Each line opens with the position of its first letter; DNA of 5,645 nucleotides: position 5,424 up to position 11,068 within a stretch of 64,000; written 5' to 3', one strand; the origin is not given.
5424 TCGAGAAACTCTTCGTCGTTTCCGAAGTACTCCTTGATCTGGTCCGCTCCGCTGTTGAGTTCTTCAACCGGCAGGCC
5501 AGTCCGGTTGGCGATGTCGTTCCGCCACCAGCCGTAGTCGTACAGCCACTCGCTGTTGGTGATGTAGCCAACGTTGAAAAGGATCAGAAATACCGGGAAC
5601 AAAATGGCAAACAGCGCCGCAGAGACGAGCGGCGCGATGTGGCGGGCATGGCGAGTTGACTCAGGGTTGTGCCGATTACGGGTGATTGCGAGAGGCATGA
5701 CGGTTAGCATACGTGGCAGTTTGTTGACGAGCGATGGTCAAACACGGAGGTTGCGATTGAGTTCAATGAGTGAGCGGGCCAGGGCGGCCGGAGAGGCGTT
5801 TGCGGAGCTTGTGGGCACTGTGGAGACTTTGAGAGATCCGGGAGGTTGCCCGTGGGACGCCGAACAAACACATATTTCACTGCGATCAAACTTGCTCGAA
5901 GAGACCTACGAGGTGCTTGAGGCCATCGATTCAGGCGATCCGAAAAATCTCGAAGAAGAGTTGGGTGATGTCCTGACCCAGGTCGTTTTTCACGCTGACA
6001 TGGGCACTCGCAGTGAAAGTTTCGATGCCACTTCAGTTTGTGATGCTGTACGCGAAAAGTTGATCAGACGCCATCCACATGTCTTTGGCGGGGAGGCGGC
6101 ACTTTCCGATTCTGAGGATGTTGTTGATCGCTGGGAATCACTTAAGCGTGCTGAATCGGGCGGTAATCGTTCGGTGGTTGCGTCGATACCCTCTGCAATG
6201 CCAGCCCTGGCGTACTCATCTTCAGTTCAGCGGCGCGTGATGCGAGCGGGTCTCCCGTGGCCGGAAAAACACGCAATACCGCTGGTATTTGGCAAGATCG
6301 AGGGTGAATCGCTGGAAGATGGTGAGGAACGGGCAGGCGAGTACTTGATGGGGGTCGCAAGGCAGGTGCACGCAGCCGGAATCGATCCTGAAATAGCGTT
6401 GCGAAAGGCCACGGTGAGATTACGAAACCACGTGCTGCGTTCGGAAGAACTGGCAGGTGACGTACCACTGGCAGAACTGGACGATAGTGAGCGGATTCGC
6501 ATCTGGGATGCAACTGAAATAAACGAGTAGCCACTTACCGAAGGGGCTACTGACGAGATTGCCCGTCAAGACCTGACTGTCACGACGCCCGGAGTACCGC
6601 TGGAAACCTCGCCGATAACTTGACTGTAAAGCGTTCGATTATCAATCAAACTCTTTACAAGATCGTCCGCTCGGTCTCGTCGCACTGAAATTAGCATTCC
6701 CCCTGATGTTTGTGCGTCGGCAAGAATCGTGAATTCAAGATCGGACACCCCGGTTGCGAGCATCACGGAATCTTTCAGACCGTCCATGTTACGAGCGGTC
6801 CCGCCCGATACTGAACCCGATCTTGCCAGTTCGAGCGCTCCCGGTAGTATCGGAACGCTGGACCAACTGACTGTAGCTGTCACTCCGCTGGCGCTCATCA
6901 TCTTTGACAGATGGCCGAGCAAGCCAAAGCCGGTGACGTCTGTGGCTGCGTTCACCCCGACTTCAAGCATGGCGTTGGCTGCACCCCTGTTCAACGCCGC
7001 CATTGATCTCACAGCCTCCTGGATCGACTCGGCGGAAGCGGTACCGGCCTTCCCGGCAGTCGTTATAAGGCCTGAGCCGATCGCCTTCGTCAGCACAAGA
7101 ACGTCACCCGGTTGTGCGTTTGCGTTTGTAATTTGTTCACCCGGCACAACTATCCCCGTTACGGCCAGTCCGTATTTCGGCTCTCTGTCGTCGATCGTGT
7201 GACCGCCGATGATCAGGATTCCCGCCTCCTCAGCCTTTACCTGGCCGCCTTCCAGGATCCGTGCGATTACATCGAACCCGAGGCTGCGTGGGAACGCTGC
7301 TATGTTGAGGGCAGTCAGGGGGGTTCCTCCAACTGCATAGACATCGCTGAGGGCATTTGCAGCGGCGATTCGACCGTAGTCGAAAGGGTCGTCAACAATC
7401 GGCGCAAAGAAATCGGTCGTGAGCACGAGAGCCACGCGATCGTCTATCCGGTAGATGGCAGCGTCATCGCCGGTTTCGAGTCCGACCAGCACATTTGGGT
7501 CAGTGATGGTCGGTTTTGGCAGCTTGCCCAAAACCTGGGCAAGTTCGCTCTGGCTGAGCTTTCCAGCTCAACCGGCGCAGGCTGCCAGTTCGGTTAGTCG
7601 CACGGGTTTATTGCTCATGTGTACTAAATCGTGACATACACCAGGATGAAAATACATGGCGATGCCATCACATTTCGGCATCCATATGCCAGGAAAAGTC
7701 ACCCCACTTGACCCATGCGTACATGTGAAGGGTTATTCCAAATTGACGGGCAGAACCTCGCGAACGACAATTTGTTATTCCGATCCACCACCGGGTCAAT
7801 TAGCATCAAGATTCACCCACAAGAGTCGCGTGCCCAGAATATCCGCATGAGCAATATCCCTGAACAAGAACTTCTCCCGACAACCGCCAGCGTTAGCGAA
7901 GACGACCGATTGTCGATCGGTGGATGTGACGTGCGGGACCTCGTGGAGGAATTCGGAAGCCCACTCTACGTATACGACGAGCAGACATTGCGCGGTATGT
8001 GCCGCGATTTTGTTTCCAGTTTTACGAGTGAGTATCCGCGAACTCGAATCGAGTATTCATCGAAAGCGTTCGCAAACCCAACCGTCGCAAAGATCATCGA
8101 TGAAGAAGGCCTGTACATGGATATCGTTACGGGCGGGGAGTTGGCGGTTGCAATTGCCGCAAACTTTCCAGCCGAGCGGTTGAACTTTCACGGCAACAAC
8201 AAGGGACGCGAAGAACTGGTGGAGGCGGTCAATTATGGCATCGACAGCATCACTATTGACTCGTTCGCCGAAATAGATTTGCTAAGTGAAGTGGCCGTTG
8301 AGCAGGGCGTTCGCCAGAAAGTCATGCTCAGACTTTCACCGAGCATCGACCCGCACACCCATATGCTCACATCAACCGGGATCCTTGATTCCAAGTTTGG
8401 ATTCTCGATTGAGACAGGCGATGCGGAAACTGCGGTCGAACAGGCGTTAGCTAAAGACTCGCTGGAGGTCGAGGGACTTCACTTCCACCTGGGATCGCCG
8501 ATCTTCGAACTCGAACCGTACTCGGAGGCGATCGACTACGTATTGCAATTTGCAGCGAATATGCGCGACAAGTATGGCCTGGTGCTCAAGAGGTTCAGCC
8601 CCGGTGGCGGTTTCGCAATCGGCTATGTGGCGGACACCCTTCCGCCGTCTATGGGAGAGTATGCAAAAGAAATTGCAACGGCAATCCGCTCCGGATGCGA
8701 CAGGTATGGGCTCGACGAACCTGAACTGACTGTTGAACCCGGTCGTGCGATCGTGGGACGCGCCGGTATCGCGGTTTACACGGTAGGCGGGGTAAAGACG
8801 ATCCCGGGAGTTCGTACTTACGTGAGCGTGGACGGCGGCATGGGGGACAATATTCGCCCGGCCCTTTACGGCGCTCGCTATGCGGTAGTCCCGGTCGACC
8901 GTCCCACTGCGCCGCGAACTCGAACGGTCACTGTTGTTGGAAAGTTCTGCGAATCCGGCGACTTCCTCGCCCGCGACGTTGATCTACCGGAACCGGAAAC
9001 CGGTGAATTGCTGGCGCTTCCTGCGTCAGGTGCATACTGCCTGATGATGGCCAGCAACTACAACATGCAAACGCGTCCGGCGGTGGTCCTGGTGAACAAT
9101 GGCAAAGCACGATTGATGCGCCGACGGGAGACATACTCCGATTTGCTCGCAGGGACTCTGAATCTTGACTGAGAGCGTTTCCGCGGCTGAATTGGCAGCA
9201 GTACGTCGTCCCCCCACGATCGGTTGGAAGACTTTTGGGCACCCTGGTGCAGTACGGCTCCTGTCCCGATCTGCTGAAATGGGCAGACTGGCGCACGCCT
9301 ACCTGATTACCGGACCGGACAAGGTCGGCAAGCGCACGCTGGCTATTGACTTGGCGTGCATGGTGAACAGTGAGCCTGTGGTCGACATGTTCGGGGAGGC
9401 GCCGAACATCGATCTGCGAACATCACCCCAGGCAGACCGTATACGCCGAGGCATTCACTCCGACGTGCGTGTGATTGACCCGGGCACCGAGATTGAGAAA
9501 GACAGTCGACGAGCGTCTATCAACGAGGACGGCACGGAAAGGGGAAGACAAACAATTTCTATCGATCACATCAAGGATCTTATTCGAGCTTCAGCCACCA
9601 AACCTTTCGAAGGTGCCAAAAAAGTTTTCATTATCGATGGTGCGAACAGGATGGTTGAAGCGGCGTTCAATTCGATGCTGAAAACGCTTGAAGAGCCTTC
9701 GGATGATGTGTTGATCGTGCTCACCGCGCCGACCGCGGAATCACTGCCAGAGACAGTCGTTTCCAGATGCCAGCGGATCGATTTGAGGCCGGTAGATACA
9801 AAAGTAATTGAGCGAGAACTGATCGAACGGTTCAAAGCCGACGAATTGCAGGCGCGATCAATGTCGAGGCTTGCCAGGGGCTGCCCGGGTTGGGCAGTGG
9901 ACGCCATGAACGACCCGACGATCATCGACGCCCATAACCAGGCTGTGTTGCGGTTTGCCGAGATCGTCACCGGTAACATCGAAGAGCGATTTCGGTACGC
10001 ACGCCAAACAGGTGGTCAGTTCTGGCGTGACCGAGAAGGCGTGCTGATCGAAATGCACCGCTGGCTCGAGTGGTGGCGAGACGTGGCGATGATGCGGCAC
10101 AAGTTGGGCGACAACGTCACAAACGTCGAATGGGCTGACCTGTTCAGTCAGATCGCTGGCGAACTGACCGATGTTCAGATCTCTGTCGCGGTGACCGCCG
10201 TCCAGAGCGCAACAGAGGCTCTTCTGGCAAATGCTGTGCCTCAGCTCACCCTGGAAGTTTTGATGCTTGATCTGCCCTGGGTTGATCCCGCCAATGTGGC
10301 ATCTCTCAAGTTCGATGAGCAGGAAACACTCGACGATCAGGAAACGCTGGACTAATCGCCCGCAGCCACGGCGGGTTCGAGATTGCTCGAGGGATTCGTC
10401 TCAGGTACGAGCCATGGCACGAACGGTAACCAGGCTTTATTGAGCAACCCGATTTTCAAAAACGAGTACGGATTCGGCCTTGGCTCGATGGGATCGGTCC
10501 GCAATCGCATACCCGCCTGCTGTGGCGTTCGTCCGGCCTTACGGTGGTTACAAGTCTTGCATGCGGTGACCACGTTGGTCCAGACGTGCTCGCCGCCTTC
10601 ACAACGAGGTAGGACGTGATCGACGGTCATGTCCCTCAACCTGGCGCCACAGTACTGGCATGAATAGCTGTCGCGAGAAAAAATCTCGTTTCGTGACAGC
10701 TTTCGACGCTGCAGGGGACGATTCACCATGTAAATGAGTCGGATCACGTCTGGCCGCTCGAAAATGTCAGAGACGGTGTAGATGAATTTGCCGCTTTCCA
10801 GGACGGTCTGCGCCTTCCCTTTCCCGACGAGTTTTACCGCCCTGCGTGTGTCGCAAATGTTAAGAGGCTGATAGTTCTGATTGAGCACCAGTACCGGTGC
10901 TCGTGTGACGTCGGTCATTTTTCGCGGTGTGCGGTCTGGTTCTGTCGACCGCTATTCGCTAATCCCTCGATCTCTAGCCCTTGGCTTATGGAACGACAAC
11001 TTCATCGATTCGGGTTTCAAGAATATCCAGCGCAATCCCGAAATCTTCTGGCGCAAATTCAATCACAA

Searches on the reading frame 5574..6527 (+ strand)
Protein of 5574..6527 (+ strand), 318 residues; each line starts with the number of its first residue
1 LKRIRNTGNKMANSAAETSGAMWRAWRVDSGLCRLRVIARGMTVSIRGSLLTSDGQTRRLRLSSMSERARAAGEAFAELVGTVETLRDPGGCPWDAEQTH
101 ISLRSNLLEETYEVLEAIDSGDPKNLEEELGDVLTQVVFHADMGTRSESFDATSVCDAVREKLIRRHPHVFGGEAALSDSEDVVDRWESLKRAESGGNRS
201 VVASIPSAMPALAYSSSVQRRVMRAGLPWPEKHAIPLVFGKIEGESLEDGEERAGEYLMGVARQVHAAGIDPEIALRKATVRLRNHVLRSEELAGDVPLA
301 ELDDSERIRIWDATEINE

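Call 40: search_protein_families(library=pfam, proteins=[window:5574-6527:+], max_evalue=0.00001)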
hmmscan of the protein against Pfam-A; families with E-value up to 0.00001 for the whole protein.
window:5574-6527:+ (318 aa): 1 family
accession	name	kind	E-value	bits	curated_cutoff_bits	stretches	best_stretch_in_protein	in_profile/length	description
PF03819.22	MazG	-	3.3e-27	95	22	1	98-171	1-74/74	MazG nucleotide pyrophosphohydrolase domain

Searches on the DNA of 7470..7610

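Call 58: search_rna_families(source=window, start=7470, end=7610, threshold=evalue, max_evalue=10)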
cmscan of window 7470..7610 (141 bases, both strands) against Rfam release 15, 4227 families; matches with E-value up to 10: 6.
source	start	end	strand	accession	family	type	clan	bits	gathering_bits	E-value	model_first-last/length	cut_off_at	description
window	7485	7564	+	RF01386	isrB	Gene; sRNA;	-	17.1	35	0.34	1-87/87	no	isrB Hfq binding RNA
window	7547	7569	+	RF01113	BMV3_UPD-PK3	Cis-reg;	-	14.7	36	9.2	1-23/23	no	Pseudoknot of upstream pseudoknot domain (UPD) of the 3'UTR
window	7547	7578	+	RF03330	mir-750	Gene; miRNA;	-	13.4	60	1.9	1-80/80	no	mir-750 microRNA precursor family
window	7542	7585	-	RF00178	mir-24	Gene; miRNA;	-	11.7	50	5.5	1-69/69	no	mir-24 microRNA precursor family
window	7579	7610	+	RF00264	SNORA64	Gene; snRNA; snoRNA; HACA-box;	CL00041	9.8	35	7.4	1-33/133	3'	Small nucleolar RNA SNORA64/SNORA10 family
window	7513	7548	-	RF02089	CLRN1-AS1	Gene; lncRNA;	-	8.9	48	3.3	1-79/79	no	CLRN1 antisense RNA 1 conserved region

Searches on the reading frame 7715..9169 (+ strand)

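Call 40: search_protein_families(library=pfam, proteins=[window:7715-9169:+], max_evalue=0.00001)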
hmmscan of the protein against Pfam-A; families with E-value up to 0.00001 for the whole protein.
window:7715-9169:+ (485 aa): 2 families
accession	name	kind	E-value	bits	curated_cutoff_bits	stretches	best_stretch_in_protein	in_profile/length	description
PF02784.22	Orn_Arg_deC_N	-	1.5e-53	182.1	23.4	1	101-347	9-246/247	Pyridoxal-dependent decarboxylase, pyridoxal binding domain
PF00278.28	Orn_DAP_Arg_deC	-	1.9e-19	70.1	23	1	85-439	2-95/95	Pyridoxal-dependent decarboxylase, C-terminal sheet domain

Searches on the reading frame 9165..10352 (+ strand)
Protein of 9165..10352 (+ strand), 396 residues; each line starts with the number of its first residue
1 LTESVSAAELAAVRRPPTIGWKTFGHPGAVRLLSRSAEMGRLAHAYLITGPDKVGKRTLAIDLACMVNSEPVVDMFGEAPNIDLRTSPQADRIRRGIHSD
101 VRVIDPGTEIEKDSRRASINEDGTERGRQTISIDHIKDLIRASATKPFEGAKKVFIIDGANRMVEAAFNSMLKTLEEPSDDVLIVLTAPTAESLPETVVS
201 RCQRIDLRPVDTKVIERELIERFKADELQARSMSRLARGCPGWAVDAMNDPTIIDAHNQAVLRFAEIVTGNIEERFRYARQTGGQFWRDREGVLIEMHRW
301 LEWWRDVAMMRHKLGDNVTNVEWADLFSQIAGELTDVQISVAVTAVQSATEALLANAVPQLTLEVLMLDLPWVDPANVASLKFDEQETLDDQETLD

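Call 40: search_protein_families(library=pfam, proteins=[window:9165-10352:+], max_evalue=0.00001)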
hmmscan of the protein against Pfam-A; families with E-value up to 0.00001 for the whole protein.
window:9165-10352:+ (396 aa): 1 family
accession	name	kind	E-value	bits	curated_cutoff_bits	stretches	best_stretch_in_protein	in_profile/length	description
PF13177.12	DNA_pol3_delta2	-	6.6e-36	124.2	27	1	26-210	2-160/161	DNA polymerase III, delta subunit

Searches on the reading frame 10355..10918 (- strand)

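Call 40: search_protein_families(library=pfam, proteins=[window:10355-10918:-], max_evalue=0.00001)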
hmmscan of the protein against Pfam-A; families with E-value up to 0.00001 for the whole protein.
window:10355-10918:- (188 aa): 2 families
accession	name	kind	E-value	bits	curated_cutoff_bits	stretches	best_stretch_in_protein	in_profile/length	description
PF14279.12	HNH_5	-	6.7e-13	48.8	27.5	1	87-139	1-55/56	HNH endonuclease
PF01844.29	HNH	-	6.1e-12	45.9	21.4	1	87-127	1-44/47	HNH endonuclease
